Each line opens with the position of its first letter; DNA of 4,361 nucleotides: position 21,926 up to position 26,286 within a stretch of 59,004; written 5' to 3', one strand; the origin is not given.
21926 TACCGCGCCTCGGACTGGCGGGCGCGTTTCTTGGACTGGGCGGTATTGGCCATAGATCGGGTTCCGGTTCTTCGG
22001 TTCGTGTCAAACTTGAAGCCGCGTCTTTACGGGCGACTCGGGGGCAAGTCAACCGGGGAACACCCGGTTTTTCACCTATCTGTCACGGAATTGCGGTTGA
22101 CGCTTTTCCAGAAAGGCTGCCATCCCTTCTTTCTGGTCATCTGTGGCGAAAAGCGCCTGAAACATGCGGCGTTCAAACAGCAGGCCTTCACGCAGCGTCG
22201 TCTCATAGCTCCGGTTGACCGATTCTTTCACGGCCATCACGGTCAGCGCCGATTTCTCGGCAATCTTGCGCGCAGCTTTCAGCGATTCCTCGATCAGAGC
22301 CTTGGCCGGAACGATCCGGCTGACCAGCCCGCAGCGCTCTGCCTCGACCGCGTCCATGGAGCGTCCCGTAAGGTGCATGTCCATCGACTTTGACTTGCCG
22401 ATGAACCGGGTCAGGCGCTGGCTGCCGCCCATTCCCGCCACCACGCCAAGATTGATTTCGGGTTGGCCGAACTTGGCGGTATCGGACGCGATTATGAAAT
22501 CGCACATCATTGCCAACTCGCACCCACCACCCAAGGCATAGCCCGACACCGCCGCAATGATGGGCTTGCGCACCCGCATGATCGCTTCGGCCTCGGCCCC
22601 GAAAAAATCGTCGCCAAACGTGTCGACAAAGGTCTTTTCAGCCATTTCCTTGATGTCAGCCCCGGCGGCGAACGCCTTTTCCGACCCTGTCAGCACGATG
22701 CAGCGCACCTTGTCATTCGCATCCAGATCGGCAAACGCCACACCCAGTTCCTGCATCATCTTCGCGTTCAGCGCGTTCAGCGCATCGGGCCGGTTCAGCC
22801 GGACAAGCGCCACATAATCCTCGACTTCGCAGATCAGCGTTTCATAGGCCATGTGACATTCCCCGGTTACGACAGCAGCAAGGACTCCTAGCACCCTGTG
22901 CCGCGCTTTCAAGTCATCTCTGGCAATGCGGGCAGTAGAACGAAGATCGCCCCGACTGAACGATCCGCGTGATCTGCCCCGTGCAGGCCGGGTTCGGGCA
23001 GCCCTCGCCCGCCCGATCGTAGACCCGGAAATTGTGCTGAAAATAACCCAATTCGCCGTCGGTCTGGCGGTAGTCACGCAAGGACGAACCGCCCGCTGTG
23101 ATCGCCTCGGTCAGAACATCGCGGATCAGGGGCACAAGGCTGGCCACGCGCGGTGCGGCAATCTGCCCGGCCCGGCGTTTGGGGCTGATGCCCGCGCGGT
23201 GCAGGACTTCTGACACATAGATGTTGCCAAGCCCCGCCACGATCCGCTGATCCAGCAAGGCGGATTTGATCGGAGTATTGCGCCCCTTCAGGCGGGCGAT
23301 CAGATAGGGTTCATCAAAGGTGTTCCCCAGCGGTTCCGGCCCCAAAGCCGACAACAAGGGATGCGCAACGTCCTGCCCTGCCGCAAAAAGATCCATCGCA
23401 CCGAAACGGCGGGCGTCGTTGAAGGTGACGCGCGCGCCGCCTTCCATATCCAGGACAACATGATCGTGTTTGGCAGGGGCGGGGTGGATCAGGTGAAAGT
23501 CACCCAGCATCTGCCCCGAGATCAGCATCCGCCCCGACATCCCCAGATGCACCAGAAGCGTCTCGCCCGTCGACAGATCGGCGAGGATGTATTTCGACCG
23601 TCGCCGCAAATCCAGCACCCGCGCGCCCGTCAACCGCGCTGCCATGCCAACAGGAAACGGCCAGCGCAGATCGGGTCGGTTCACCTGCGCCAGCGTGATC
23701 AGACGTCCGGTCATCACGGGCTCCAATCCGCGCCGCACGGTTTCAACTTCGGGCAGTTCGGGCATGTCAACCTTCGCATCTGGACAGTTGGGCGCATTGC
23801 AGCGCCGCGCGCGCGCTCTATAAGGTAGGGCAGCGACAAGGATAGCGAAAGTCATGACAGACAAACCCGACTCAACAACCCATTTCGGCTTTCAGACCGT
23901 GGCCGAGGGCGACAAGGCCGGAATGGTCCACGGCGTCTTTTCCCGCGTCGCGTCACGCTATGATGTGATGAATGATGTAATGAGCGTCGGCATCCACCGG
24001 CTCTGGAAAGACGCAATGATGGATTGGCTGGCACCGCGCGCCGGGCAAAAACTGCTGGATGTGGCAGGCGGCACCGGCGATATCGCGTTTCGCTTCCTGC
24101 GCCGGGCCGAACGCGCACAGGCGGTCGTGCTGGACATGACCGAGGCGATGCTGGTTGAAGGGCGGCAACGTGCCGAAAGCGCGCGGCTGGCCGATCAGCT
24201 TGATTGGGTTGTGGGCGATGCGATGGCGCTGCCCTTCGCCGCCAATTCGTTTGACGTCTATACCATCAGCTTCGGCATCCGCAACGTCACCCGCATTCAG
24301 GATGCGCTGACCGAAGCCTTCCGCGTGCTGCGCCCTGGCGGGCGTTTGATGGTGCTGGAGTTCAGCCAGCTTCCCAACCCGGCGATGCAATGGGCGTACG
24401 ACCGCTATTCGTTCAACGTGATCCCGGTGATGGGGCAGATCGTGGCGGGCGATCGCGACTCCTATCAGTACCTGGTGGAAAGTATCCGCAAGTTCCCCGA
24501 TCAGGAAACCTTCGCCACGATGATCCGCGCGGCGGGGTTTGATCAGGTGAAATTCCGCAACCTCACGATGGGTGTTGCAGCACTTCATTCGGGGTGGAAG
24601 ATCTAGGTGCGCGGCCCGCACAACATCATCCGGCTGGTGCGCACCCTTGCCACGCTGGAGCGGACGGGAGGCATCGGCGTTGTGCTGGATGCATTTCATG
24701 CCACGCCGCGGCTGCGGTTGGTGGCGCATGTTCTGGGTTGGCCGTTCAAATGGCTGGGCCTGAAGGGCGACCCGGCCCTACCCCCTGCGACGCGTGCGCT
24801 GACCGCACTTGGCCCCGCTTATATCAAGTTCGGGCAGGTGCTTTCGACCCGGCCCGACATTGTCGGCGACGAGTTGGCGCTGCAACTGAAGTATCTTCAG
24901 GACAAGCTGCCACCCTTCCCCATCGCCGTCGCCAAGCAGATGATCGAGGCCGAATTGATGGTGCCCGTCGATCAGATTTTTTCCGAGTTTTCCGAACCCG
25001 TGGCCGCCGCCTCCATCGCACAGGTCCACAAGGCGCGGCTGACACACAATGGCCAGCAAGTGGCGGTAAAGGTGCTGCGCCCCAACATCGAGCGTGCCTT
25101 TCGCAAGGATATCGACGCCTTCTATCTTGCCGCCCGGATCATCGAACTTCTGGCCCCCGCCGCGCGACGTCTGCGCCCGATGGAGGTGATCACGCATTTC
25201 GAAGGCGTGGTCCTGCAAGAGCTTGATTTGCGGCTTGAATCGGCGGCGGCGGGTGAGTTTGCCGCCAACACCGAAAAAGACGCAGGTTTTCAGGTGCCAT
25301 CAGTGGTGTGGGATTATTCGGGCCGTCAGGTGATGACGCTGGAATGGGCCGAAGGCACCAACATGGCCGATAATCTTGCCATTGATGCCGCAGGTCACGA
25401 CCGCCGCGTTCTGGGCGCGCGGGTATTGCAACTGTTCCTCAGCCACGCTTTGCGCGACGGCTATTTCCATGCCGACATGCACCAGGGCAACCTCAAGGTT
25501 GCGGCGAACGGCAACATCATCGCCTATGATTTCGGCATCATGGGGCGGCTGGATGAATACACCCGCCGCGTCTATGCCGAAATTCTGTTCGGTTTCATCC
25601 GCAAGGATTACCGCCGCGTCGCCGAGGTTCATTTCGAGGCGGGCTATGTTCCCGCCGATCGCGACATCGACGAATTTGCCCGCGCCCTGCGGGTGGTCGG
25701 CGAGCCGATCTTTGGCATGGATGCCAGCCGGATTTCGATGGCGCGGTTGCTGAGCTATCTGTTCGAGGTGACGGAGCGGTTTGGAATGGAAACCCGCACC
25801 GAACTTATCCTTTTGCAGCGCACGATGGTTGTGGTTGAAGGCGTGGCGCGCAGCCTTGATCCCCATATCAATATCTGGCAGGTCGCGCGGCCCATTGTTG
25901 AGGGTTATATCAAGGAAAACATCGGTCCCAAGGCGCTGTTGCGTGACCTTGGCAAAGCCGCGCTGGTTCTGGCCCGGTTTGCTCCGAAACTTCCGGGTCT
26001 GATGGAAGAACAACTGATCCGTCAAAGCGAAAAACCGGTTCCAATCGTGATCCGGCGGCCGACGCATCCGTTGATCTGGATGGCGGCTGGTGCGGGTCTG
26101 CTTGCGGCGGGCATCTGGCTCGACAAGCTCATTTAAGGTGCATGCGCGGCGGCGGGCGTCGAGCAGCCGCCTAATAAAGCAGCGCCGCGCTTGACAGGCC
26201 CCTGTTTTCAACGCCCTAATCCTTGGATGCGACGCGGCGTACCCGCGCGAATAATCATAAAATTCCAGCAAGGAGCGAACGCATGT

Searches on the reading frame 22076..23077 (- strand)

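Call 63: search_protein_families(library=pfam, proteins=[window:22076-23077:-], max_evalue=0.0001)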
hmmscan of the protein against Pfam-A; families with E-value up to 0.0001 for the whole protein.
window:22076-23077:- (333 aa): 2 families
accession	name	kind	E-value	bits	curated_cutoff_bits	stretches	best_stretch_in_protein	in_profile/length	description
PF00378.25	ECH_1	-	5.3e-82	275.4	27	1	86-332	3-250/251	Enoyl-CoA hydratase/isomerase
PF16113.10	ECH_2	-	2.1e-39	136.4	27.2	1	90-261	2-177/335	Enoyl-CoA hydratase/isomerase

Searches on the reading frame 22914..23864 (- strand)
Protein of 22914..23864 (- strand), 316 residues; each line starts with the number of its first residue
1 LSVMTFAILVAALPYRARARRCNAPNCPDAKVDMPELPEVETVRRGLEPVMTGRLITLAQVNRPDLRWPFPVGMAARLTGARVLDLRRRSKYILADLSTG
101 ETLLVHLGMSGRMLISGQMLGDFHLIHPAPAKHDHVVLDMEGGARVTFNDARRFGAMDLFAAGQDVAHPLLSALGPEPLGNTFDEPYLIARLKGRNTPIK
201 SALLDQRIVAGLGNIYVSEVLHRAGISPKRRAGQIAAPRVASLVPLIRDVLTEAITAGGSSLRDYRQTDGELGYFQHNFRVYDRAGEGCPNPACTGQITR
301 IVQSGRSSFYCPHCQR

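Call 63: search_protein_families(library=pfam, proteins=[window:22914-23864:-], max_evalue=0.0001)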
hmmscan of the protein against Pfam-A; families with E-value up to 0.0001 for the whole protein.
window:22914-23864:- (316 aa): 3 families
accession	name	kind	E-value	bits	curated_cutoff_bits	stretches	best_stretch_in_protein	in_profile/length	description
PF01149.29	Fapy_DNA_glyco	-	3.6e-35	121.5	25.5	1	34-157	1-117/117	Formamidopyrimidine-DNA glycosylase N-terminal domain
PF06831.19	H2TH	-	6.2e-26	90.7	34.7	1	174-264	1-91/93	Formamidopyrimidine-DNA glycosylase H2TH domain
PF06827.20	zf-FPG_IleRS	-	7.9e-05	22.9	21.3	0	296-315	9-28/30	Zinc finger found in FPG and IleRS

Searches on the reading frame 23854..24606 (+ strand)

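Call 63: search_protein_families(library=pfam, proteins=[window:23854-24606:+], max_evalue=0.0001)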
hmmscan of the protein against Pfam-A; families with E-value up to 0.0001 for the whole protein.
window:23854-24606:+ (250 aa): 6 families
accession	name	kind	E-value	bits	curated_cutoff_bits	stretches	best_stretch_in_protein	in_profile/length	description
PF01209.24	Ubie_methyltran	-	3.6e-91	305.1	20.1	1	23-249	7-233/233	ubiE/COQ5 methyltransferase family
PF13649.12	Methyltransf_25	-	1.9e-19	70.6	27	1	68-163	2-97/97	Methyltransferase domain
PF08241.18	Methyltransf_11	-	1.2e-18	67.9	21.2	1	68-166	1-94/95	Methyltransferase domain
PF13847.12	Methyltransf_31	-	9.5e-16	58.2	27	1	63-180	3-125/145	Methyltransferase domain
PF08242.18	Methyltransf_12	-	2.4e-12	47.9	30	1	68-165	1-98/98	Methyltransferase domain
PF13489.12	Methyltransf_23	-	4.8e-07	30.1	27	1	50-230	8-160/164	Methyltransferase domain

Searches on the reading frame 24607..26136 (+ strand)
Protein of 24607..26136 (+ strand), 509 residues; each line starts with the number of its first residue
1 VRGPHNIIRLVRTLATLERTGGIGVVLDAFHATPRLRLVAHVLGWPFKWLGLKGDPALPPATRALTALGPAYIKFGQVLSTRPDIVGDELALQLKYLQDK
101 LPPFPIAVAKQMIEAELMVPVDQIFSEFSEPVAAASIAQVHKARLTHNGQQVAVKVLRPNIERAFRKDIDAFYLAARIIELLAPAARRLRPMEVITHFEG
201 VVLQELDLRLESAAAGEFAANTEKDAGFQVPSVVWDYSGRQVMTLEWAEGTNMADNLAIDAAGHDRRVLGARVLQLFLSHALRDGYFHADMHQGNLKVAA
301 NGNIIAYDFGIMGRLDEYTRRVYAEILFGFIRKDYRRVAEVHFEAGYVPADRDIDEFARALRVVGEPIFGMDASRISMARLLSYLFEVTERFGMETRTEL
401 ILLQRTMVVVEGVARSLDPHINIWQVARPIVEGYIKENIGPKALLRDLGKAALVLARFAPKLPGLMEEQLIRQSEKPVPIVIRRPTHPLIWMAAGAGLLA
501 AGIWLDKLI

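Call 64: search_protein_families(library=pfam, proteins=[window:24607-26136:+], max_evalue=0.0001)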
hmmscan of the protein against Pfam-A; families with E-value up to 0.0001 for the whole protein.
window:24607-26136:+ (509 aa): 1 family
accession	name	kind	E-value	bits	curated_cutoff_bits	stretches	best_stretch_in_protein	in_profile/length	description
PF03109.22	ABC1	-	9.5e-75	251.3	22.9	1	97-342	2-244/244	ABC1 atypical kinase-like domain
